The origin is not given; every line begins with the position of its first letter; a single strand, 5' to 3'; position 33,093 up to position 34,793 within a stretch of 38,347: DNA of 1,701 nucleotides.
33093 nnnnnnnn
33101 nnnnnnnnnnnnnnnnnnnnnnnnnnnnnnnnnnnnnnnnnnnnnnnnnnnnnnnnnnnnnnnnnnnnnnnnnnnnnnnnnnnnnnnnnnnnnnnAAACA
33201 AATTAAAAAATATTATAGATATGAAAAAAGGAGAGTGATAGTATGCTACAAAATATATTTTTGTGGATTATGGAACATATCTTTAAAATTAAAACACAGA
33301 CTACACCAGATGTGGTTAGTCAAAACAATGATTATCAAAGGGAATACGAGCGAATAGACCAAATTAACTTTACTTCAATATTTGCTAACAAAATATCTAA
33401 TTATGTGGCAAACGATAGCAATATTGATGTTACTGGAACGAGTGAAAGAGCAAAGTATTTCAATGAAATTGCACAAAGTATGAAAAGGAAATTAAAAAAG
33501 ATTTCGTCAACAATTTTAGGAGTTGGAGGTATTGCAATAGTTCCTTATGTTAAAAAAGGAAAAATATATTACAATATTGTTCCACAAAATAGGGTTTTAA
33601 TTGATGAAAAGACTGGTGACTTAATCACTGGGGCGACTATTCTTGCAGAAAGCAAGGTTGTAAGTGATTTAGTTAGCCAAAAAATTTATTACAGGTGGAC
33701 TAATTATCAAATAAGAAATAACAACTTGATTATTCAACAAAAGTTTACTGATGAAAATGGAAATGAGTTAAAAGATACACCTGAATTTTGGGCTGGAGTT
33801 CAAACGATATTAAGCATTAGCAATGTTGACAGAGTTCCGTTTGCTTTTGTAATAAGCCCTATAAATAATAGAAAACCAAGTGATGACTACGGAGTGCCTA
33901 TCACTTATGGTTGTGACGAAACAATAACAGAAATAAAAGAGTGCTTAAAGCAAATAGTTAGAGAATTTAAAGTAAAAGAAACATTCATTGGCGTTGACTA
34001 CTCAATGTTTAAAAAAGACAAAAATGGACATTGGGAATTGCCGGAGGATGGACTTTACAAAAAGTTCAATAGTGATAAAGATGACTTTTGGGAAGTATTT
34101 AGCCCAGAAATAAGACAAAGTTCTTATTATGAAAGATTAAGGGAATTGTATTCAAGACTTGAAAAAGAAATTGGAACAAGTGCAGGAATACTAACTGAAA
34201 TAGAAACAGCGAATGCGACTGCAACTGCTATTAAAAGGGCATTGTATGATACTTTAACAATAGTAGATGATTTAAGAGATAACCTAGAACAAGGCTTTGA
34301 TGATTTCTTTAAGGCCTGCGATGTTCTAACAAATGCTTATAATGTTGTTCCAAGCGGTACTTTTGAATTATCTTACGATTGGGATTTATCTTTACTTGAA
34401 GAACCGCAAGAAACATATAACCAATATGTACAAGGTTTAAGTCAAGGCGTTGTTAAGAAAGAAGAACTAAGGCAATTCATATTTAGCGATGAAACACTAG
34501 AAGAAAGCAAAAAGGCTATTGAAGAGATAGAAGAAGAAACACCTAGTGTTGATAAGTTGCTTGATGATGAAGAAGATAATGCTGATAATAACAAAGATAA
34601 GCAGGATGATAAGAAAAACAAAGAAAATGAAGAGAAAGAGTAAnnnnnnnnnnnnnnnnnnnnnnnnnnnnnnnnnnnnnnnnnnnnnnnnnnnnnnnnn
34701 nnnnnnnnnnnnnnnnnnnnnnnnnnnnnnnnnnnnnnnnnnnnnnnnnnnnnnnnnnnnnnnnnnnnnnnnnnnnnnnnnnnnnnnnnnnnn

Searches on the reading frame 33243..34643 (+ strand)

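Call 8: search_protein_families(library=pfam, proteins=[window:33243-34643:+], max_evalue=0.01)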
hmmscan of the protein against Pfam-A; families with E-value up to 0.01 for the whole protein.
window:33243-34643:+ (466 aa): 0 families

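Call 10: search_protein_families(library=phrogs, proteins=[window:33243-34643:+], max_evalue=0.001)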
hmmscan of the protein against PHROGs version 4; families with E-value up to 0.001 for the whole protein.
window:33243-34643:+ (466 aa): 1 family
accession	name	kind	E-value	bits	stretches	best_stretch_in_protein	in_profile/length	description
phrog_533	-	head and packaging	1.2e-50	173.5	1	24-437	49-484/495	portal protein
